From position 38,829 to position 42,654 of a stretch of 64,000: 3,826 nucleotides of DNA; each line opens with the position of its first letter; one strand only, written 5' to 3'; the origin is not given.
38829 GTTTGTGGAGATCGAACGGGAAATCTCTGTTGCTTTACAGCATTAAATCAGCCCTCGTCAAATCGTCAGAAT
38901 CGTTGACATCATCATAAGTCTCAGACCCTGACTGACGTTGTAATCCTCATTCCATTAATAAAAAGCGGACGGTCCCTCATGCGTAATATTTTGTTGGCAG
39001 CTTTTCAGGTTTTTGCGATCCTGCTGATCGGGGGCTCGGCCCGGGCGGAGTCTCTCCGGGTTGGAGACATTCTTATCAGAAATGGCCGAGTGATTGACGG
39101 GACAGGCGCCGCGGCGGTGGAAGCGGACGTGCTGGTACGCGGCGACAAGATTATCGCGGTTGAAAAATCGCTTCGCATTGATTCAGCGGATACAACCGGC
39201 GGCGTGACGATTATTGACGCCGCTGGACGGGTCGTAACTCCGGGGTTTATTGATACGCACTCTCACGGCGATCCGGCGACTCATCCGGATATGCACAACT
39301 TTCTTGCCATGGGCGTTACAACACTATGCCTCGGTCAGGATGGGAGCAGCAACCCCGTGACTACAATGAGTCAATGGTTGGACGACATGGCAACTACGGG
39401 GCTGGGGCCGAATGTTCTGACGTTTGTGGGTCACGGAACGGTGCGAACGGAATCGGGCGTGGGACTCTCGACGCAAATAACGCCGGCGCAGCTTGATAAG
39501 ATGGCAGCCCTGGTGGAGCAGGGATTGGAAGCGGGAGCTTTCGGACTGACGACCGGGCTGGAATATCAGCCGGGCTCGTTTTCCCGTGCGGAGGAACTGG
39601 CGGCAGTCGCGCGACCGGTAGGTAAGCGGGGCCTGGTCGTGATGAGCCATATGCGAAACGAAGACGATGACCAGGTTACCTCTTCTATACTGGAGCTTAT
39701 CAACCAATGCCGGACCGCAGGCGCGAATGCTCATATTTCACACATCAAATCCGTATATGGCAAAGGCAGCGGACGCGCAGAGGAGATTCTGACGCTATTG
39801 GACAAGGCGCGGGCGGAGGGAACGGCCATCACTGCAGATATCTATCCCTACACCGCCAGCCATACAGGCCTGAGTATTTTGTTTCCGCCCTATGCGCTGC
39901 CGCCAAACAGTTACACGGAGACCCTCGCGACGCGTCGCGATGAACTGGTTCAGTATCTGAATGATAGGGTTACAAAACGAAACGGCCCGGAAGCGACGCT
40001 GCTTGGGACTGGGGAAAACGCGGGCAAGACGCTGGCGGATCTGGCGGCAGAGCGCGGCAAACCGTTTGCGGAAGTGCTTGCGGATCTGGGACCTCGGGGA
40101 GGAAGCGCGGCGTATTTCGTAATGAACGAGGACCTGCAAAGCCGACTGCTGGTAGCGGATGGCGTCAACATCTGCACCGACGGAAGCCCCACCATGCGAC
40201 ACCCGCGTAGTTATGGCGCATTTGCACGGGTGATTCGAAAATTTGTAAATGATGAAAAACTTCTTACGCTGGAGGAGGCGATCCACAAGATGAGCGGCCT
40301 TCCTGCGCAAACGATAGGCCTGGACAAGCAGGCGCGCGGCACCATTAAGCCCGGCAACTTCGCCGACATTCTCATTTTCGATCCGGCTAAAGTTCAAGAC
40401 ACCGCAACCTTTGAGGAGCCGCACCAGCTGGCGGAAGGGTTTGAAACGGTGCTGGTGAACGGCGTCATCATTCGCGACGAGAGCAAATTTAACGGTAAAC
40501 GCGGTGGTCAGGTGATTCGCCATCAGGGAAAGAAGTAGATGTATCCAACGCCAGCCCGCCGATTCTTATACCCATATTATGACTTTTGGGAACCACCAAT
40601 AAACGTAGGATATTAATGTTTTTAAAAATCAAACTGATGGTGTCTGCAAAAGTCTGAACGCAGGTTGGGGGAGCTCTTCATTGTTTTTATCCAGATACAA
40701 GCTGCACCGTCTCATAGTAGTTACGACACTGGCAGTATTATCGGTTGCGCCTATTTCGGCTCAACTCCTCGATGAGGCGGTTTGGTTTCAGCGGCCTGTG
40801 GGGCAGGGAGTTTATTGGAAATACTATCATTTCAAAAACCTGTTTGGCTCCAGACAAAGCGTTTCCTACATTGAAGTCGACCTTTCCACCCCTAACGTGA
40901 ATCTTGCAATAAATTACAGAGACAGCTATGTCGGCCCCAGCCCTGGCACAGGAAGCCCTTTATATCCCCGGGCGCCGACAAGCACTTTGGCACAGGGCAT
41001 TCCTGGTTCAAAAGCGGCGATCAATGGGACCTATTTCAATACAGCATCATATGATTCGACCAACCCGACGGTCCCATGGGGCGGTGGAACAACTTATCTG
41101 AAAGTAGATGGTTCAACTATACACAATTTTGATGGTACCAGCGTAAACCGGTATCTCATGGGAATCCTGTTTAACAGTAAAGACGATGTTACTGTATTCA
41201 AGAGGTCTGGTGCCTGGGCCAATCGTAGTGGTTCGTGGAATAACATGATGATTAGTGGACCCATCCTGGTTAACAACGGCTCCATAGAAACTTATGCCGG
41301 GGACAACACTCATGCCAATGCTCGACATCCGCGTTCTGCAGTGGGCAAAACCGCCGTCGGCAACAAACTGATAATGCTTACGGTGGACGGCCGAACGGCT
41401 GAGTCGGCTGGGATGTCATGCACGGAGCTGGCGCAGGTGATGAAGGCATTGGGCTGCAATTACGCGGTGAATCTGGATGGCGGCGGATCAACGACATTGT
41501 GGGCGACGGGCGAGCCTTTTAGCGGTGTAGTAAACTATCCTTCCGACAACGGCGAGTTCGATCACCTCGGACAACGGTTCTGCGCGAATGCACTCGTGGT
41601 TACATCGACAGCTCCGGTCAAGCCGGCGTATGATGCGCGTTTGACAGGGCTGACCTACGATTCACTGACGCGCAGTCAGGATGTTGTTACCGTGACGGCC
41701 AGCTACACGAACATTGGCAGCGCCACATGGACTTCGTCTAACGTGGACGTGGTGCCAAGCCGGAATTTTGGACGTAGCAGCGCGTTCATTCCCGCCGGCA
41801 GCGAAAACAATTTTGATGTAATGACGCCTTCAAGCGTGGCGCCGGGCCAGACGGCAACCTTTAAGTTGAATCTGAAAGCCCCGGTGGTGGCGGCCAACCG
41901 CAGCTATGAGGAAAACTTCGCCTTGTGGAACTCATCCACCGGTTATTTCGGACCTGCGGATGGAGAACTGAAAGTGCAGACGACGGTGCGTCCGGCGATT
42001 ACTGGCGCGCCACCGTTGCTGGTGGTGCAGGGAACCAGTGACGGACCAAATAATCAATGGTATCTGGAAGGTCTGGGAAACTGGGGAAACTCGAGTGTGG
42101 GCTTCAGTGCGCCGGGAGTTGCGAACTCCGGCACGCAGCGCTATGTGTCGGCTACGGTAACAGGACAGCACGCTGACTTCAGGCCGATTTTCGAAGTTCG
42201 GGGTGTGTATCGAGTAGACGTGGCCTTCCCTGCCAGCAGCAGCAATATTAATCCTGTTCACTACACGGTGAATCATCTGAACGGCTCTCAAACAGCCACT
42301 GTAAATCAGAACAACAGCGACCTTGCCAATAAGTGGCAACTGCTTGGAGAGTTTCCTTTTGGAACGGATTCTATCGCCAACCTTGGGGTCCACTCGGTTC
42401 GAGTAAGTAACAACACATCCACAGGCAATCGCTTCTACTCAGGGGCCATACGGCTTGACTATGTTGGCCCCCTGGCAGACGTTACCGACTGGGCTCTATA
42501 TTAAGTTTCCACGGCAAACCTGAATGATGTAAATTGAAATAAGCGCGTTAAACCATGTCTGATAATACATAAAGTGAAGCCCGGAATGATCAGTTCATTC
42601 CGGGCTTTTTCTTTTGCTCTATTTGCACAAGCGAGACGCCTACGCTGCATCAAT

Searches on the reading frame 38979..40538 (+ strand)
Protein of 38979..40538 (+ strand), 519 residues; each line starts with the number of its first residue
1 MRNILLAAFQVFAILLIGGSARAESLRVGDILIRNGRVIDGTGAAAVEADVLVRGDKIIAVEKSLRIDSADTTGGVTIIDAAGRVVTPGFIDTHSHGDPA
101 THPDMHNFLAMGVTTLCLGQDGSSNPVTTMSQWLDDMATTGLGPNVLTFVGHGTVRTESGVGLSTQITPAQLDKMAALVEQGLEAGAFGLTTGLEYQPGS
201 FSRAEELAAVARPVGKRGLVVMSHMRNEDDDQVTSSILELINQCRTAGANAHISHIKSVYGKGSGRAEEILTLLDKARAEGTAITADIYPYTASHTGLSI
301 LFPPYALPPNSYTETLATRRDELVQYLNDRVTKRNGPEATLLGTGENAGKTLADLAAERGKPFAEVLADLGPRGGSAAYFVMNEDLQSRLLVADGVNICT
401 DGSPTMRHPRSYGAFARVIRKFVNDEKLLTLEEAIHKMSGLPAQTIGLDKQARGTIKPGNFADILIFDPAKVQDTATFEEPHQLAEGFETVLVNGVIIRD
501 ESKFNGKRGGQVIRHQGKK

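Call 73: search_protein_families(library=pfam, proteins=[window:38979-40538:+], max_evalue=0.00001)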
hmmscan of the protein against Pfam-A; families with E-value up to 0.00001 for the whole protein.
window:38979-40538:+ (519 aa): 2 families
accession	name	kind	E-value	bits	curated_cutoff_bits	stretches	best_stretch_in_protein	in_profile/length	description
PF07969.17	Amidohydro_3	-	3.7e-24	86.5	29.7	2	387-498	358-471/472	Amidohydrolase family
PF01979.26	Amidohydro_1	-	9.7e-11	41.9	25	0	396-481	245-323/345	Amidohydrolase family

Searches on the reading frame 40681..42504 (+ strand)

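Call 73: search_protein_families(library=pfam, proteins=[window:40681-42504:+], max_evalue=0.00001)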
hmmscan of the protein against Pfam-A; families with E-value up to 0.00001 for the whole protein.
window:40681-42504:+ (607 aa): 2 families
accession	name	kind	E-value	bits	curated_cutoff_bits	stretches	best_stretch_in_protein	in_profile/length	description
PF09992.14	NAGPA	-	3.4e-33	115.7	25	1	110-308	3-169/169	Phosphodiester glycosidase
PF25275.1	Golvesin_C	-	4.2e-13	49.9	31.6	1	466-592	15-130/132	Golvesin C-terminal domain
